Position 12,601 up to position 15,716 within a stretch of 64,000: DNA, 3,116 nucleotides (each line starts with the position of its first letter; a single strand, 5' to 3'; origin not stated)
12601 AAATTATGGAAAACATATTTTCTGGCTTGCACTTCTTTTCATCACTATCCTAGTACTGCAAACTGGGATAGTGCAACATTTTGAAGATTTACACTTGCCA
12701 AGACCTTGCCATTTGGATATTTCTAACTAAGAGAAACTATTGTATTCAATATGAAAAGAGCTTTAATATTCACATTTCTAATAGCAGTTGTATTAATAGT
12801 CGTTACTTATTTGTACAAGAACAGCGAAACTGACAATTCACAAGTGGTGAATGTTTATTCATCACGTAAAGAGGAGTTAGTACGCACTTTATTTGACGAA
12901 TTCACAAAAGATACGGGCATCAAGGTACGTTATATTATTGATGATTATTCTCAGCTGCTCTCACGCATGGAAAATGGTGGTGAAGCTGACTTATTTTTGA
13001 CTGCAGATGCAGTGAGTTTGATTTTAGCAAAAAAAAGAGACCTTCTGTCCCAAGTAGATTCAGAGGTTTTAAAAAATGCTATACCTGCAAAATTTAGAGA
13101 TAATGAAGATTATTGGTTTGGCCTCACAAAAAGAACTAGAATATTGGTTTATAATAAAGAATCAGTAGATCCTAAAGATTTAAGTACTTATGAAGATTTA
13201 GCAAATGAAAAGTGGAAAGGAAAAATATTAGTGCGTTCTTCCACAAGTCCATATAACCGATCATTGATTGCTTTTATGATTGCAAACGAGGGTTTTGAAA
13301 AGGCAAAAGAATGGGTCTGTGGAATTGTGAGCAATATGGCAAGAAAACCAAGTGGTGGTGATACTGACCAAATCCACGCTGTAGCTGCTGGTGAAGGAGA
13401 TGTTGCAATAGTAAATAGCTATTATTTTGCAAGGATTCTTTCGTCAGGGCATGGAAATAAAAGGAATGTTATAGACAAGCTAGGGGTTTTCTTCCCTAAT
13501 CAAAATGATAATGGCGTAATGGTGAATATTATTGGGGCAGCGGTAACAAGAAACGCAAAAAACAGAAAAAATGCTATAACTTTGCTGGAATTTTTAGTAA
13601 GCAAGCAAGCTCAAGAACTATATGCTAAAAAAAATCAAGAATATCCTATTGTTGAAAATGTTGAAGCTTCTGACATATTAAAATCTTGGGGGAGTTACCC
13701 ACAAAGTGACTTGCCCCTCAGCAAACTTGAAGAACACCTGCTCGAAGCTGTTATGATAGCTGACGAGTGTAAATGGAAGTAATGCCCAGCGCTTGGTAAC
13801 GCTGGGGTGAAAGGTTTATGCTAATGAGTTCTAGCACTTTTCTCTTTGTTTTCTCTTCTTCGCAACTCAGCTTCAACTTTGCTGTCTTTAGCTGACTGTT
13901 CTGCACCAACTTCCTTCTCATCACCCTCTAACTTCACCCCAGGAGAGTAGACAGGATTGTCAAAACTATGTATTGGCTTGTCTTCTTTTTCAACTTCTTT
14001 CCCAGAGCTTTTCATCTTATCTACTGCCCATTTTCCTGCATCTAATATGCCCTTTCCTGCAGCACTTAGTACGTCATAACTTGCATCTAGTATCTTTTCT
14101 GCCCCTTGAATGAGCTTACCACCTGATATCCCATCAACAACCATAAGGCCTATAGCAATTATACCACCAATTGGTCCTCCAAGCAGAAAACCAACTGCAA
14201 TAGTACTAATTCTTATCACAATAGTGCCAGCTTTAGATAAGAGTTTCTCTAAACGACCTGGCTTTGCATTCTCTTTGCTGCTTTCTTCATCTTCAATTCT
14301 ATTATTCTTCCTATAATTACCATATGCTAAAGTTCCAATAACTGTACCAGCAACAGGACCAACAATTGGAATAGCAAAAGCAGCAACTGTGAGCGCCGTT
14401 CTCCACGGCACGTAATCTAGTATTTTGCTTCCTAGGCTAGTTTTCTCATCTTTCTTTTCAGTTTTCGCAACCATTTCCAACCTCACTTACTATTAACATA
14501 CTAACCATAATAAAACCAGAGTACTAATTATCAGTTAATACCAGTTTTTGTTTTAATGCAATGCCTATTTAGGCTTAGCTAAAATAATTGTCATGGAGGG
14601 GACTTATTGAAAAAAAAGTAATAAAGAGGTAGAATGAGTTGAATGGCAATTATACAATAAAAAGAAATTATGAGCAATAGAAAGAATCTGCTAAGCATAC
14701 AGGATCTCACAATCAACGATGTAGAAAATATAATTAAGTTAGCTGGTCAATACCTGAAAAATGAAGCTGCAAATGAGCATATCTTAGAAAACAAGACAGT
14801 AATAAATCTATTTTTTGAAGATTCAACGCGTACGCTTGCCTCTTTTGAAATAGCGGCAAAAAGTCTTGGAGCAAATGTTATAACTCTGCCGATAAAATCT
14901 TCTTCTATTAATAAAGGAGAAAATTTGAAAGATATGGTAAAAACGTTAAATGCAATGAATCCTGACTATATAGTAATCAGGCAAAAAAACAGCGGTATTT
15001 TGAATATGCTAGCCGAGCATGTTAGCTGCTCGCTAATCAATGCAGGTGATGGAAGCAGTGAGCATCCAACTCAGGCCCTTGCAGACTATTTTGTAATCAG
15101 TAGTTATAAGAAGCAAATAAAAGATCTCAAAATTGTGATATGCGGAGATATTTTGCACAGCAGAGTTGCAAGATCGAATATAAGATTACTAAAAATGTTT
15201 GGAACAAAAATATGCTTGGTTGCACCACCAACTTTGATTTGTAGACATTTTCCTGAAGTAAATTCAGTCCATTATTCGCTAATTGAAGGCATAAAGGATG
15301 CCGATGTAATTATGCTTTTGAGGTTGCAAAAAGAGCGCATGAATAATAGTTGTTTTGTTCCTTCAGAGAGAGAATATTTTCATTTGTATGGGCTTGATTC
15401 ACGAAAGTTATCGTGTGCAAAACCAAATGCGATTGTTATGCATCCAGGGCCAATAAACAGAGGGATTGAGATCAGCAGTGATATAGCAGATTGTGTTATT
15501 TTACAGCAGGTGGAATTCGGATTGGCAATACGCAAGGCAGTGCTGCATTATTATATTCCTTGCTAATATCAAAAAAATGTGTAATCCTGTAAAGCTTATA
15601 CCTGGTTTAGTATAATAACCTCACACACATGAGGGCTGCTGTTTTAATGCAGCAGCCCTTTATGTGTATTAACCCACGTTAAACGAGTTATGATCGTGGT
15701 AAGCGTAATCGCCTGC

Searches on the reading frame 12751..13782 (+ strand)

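Call 13: search_protein_families(library=pfam, proteins=[window:12751-13782:+], max_evalue=0.001)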
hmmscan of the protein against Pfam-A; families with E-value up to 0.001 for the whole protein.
window:12751-13782:+ (343 aa): 5 families
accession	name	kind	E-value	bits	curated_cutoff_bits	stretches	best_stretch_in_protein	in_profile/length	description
PF13416.11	SBP_bac_8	-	3.5e-21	76.7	27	1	47-314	2-275/279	Bacterial extracellular solute-binding protein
PF13343.11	SBP_bac_6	-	1.7e-18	67.4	24.6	1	79-308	4-227/245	Bacterial extracellular solute-binding protein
PF01547.30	SBP_bac_1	-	9.2e-17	62.4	26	1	45-289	11-307/307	Bacterial extracellular solute-binding protein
PF13531.11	SBP_bac_11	-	1.4e-16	61.4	25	1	35-293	3-223/227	Bacterial extracellular solute-binding protein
PF12974.12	Phosphonate-bd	-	7.2e-05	22.7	27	1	40-235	12-176/242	ABC transporter, phosphonate, periplasmic substrate-binding protein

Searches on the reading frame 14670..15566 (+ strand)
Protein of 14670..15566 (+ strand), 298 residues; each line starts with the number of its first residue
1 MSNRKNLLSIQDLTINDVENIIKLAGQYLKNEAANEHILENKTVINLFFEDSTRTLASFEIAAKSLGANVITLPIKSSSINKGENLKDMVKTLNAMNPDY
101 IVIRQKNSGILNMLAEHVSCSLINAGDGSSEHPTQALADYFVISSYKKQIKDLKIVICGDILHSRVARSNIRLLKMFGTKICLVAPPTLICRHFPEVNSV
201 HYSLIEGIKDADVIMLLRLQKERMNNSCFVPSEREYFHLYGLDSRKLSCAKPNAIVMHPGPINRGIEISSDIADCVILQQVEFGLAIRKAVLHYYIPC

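Call 13: search_protein_families(library=pfam, proteins=[window:14670-15566:+], max_evalue=0.001)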
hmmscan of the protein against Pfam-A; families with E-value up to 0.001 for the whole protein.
window:14670-15566:+ (298 aa): 2 families
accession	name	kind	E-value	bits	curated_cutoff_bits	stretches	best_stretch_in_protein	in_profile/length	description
PF02729.26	OTCace_N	-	1.1e-40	139.6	29.9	1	5-144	1-147/148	Aspartate/ornithine carbamoyltransferase, carbamoyl-P binding domain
PF00185.30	OTCace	-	6.7e-21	75.4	29.4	1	151-294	1-156/157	Aspartate/ornithine carbamoyltransferase, Asp/Orn binding domain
